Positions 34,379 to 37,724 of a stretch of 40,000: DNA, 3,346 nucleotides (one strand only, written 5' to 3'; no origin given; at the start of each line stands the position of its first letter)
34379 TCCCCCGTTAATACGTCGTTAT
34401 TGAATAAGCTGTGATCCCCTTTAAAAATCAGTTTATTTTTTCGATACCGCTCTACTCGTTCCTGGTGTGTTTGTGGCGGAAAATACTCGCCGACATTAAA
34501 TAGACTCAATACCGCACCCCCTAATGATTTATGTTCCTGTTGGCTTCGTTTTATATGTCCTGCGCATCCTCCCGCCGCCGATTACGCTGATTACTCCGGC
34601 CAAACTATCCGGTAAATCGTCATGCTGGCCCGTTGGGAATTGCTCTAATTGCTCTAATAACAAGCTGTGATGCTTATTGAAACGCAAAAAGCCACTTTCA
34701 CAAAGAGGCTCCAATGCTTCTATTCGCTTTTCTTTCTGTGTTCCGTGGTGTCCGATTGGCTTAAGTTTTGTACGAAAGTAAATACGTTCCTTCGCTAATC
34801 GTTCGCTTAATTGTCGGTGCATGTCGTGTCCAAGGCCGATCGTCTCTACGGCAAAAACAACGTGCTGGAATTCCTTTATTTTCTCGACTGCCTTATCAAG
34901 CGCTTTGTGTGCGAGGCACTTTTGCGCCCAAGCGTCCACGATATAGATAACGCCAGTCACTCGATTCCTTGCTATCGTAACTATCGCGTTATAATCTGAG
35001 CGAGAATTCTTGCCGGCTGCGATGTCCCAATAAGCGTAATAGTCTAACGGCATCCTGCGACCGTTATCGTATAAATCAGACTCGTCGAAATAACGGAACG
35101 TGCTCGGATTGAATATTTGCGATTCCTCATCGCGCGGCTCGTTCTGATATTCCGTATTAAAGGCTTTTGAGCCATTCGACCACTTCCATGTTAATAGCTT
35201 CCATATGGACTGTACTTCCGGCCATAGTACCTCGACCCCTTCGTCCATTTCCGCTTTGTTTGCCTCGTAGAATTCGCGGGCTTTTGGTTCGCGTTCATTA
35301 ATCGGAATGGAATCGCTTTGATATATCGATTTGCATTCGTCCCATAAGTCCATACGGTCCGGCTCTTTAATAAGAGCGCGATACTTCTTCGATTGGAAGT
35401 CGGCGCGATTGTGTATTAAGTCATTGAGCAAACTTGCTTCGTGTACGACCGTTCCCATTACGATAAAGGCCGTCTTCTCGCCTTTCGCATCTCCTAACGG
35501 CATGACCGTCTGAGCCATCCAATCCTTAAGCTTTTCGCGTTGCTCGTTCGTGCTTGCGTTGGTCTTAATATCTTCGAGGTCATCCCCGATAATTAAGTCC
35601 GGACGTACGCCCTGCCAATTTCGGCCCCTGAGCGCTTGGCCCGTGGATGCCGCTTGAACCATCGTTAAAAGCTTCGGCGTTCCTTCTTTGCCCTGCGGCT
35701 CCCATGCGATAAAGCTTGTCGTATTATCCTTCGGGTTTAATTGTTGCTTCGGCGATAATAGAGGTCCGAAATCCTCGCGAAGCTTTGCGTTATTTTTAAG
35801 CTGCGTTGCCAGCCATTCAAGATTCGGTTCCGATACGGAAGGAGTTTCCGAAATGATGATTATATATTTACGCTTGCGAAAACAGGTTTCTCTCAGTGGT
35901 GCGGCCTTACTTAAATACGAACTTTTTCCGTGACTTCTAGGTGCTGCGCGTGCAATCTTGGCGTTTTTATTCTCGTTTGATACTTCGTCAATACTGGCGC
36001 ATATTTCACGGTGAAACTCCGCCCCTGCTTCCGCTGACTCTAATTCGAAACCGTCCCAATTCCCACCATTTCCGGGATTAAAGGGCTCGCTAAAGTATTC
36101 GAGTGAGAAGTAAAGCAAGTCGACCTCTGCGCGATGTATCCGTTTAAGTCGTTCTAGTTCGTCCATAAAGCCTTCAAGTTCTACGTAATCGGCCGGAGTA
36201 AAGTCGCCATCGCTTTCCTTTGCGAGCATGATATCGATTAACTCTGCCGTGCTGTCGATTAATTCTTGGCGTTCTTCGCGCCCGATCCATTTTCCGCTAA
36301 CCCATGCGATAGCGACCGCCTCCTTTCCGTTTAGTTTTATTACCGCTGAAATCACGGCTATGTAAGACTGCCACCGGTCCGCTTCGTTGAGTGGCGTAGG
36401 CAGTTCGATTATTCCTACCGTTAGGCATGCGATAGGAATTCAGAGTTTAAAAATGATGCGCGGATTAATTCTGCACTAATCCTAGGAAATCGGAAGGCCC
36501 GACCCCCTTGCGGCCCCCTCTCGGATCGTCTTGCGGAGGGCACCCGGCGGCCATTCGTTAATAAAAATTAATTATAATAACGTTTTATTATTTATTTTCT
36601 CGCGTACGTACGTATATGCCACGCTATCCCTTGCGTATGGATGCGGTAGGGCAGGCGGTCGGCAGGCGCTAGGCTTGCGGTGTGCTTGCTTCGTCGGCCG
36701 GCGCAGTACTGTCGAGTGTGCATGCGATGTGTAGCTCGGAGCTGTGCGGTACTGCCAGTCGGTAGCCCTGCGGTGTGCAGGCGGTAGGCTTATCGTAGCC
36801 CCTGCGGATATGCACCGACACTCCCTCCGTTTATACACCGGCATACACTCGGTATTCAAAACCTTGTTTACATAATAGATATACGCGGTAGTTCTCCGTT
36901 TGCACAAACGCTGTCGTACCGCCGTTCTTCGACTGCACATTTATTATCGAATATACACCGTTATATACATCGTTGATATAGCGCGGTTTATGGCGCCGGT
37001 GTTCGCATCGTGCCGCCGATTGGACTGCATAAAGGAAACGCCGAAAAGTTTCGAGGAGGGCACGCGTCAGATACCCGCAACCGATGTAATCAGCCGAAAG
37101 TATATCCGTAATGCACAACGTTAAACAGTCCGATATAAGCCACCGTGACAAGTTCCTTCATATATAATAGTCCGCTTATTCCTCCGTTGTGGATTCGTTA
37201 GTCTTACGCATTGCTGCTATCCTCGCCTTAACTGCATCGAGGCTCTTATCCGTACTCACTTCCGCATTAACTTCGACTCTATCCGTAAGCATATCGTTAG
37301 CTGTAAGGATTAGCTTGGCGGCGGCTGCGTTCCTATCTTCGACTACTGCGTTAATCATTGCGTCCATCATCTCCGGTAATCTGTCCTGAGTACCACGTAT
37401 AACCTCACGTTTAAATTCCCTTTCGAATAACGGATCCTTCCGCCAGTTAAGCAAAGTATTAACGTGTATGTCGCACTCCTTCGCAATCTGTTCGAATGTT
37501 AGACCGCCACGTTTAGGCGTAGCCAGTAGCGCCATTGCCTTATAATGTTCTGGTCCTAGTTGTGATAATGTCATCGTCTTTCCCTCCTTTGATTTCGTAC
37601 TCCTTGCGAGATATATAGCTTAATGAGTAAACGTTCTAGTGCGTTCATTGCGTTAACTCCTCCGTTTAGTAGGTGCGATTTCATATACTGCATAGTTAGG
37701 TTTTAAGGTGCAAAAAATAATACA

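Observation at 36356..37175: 820-bp non-coding, GC-rich, repeat-laden and hairpin-rich insert splitting terS from terL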

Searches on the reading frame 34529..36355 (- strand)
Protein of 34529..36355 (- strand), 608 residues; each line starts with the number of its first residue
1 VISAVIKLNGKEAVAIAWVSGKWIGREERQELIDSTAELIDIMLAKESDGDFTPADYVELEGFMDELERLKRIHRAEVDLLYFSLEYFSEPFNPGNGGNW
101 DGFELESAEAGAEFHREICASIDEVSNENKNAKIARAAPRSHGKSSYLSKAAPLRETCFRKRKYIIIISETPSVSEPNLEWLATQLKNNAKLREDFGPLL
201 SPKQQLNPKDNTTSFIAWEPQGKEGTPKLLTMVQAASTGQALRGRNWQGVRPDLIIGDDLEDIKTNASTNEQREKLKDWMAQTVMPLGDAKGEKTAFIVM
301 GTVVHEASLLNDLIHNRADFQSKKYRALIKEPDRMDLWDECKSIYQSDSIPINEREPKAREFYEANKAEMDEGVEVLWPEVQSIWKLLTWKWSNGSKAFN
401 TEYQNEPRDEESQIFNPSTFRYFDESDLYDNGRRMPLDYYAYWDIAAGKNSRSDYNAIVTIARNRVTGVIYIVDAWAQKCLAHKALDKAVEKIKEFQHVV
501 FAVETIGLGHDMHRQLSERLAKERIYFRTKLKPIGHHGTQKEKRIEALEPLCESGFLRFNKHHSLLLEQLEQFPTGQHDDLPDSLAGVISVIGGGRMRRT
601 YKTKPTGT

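Call 8: search_protein_families(library=pfam, proteins=[window:34529-36355:-], max_evalue=0.1)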
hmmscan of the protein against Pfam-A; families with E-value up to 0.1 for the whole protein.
window:34529-36355:- (608 aa): 3 families
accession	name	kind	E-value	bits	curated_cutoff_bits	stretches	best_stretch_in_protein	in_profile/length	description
PF17289.8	Terminase_6C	-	2.4e-08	34.5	22.6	1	442-585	2-148/155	Terminase RNaseH-like domain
PF22530.2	Terminase-T7_RNaseH-like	-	0.052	14.3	27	0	464-554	17-105/108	Terminase Bacteriophage T7, Ribonuclease H-like domain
PF11202.14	StiP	-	0.059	13.1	28.7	1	454-501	127-174/245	Tellurite-like stress resistance cysteine protease StiP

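Call 10: find_related_loci(query=window:34529-36355:-, collection=genome_contigs, flank=4000)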
Query window:34529-36355:- (608 aa) in genome_contigs; peptide patterns used: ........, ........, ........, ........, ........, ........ (x = any residue, [..] = any of these).
111 stretches matched a pattern; 1 encode a relative of the query (tblastn E <= 1e-3); 1 distinct loci.
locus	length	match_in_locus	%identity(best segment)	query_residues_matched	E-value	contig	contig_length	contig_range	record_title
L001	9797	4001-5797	73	10-607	0e+0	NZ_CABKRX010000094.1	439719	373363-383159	Bacillus massilioanorexius isolate MGYG-HGUT-01428, whole genome shotgun sequence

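Call 42: find_related_loci(query=A2, collection=viral_contigs, flank=3000)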
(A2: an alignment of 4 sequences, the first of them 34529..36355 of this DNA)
Query A2 (608 aa) in viral_contigs; peptide patterns used: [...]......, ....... (x = any residue, [..] = any of these).
232 stretches matched a pattern; 162 encode a relative of the query (tblastn E <= 1e-3); the best 80 are kept; 80 distinct loci.
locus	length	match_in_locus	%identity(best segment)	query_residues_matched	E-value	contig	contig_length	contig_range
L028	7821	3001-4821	78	1-607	0e+0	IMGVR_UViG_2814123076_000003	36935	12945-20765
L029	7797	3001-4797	73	10-607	0e+0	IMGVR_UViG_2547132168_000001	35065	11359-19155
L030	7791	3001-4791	72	6-607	0e+0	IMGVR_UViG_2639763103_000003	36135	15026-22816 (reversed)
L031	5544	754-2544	67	8-607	0e+0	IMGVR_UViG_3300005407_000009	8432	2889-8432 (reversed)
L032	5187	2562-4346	65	11-607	0e+0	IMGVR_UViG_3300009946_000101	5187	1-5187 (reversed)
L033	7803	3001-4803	63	7-607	0e+0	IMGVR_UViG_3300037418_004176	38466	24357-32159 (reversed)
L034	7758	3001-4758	62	11-594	0e+0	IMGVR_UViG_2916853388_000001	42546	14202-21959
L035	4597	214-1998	61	16-607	0e+0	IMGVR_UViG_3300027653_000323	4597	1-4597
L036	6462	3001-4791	61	5-607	0e+0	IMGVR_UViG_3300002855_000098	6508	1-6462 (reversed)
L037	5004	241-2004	62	14-607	0e+0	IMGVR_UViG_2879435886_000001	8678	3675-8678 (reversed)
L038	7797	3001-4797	58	11-605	0e+0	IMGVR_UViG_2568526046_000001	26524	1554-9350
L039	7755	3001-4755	61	15-607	0e+0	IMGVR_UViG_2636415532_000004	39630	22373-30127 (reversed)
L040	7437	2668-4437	60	16-607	0e+0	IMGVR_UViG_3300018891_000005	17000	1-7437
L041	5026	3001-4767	56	11-598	0e+0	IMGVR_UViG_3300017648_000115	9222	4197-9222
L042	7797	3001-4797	54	6-606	0e+0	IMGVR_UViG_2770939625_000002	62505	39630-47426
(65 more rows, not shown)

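Call 48: search_dna_similar(query=window:34529-36310:-, collection=phages, mode=protein, max_rows=40)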
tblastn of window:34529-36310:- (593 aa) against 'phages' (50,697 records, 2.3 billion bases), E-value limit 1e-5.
Records with a match: 375; places in all: 375; records where one place covers at least 80% of the query: 155.
Best place of each record, by identity: <60% 375.
By first word of the organism name: Pseudomonas 121; Ralstonia 98; Microbacterium 30; Bacteriophage 19; Paenibacillus 13; Vibrio 13; Streptomyces 13; Bacillus 12; Leptospira 5; Clostridium 4; and 28 more.
By host as written in the record: Ralstonia solanacearum 70; - 47; Pseudomonas aeruginosa 35; Pseudomonas aeruginosa PA14 32; Paenibacillus larvae 11; Vibrio cholerae 10; Microbacterium foliorum NRRL B-24224 SEA 10; Microbacterium paraoxydans NWU1 9; and 106 more.
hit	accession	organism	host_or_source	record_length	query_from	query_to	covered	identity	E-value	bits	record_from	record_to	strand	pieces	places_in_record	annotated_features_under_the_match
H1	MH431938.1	Paenibacillus phage C7Cdelta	Paenibacillus larvae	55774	1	592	100%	59.8%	0e+0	720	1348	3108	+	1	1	terminase large subunit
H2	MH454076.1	Paenibacillus phage Ash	Paenibacillus larvae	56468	1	592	100%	59.8%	0e+0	720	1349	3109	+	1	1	terminase large subunit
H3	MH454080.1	Paenibacillus phage Ley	Paenibacillus larvae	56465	1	592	100%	59.8%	0e+0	720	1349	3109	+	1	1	terminase large subunit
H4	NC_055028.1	Paenibacillus phage C7Cdelta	Paenibacillus larvae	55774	1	592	100%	59.8%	0e+0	720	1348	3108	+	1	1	terminase large subunit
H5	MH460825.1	Paenibacillus phage Scottie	Paenibacillus larvae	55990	1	592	100%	59.6%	0e+0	722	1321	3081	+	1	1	terminase large subunit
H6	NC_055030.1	Paenibacillus phage Scottie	Paenibacillus larvae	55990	1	592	100%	59.6%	0e+0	722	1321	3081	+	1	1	terminase large subunit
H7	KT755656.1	Paenibacillus phage Tripp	Paenibacillus larvae ATCC 9545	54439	1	592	100%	59.6%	0e+0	721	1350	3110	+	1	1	terminase large subunit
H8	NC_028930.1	Paenibacillus phage Tripp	Paenibacillus larvae ATCC 9545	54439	1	592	100%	59.6%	0e+0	721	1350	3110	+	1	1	terminase large subunit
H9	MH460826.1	Paenibacillus phage Heath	Paenibacillus larvae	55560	1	592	100%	59.6%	0e+0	720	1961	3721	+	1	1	terminase large subunit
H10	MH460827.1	Paenibacillus phage Halcyone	Paenibacillus larvae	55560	1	592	100%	59.6%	0e+0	720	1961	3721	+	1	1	terminase large subunit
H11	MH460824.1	Paenibacillus phage Unity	Paenibacillus larvae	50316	1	592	100%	59.6%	0e+0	720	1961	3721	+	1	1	terminase large subunit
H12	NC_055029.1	Paenibacillus phage Halcyone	Paenibacillus larvae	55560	1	592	100%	59.6%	0e+0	720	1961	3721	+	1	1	terminase large subunit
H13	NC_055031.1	Paenibacillus phage Unity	Paenibacillus larvae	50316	1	592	100%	59.6%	0e+0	720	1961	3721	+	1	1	terminase large subunit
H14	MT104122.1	Sporosarcina phage Lietuvens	Sporosarcina aquimarina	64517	1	591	100%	51.1%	0e+0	582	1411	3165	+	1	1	terminase large subunit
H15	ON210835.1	Bacillus phage 268TH002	Bacillus subtilis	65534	1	584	98%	50.8%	3e-176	559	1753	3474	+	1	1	4: terminase large subunit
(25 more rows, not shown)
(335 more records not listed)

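Call 85: search_protein_families(library=phrogs, proteins=[window:34529-36310:-], max_evalue=0.00001)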
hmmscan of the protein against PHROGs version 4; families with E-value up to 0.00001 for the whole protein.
window:34529-36310:- (593 aa): 3 families
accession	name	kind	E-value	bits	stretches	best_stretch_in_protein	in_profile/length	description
phrog_38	-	head and packaging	7.8e-93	313.5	1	36-575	249-701/760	terminase large subunit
phrog_5573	-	head and packaging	1.6e-17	64.8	1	359-577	24-234/250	terminase large subunit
phrog_14112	-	unknown function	3.2e-12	47.4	1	94-261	80-235/247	-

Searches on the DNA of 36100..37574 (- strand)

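Call 4: search_rna_families(source=window, start=36100, end=37400, threshold=evalue, max_evalue=10, show_alignments=3)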
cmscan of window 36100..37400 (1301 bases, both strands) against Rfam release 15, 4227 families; matches with E-value up to 10: 2.
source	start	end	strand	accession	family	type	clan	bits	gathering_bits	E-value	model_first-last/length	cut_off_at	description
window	36503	36603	-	RF02987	GA-cis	Gene; sRNA;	-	20.7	34.7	0.17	1-88/88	no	GA-cis RNA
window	36647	36695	+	RF03369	mir-2217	Gene; miRNA;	-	17.1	60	2.7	1-62/62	no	mir-2217 microRNA precursor family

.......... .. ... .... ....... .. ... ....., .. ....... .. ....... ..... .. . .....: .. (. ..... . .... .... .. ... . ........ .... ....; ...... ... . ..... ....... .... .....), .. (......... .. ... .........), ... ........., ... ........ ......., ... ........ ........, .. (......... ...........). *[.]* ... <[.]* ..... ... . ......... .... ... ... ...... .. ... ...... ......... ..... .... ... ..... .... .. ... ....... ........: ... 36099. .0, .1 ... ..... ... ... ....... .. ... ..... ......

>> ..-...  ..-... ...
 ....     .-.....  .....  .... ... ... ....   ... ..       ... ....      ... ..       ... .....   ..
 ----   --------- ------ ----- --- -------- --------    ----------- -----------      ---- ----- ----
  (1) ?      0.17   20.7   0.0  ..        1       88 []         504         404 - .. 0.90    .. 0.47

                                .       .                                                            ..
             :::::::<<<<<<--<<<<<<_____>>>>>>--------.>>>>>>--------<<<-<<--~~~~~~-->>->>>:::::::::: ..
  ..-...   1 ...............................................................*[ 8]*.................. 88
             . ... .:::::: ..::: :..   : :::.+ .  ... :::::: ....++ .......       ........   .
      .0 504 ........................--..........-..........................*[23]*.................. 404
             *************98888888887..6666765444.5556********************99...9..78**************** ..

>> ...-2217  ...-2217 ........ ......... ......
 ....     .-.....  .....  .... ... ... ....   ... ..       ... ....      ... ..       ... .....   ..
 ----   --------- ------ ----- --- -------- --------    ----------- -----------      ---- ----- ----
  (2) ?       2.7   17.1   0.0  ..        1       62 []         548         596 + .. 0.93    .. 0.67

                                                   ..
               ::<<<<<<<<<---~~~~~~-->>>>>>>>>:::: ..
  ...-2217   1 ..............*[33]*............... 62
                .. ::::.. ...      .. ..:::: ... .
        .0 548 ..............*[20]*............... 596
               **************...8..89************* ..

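Call 7: search_dna_similar(query=window:36300-37250:-, collection=phages, mode=distant, max_evalue=0.01)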
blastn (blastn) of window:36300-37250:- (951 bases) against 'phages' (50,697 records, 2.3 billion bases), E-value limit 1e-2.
No match.

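Call 97: search_rna_families(sources=[L002, L006, L015, L044, L046, L060, L063, L099, L108, L110, L111], threshold=gathering)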
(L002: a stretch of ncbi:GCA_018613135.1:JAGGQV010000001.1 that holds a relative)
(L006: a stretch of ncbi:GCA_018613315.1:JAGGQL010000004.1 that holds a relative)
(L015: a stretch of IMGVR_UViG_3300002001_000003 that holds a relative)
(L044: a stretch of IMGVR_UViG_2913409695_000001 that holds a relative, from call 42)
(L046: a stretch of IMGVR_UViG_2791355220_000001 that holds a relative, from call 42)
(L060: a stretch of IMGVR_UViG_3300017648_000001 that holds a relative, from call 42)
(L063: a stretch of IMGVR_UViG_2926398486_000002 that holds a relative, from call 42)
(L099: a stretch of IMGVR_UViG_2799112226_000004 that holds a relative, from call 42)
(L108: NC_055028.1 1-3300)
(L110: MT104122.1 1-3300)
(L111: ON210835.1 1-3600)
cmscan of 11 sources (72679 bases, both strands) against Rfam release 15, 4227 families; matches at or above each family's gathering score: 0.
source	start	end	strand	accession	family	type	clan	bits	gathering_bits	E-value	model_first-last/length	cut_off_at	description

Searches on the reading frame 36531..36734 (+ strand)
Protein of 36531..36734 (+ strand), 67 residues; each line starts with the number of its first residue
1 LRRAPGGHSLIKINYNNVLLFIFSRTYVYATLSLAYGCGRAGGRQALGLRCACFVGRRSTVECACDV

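Call 8: search_protein_families(library=pfam, proteins=[window:36531-36734:+], max_evalue=0.1)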
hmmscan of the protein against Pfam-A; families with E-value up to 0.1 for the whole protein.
window:36531-36734:+ (67 aa): 1 family
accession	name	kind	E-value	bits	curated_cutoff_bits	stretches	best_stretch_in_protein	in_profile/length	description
PF16682.11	MSL2-CXC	-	0.04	14.5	26.7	1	37-65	9-41/55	CXC domain of E3 ubiquitin-protein ligase MSL2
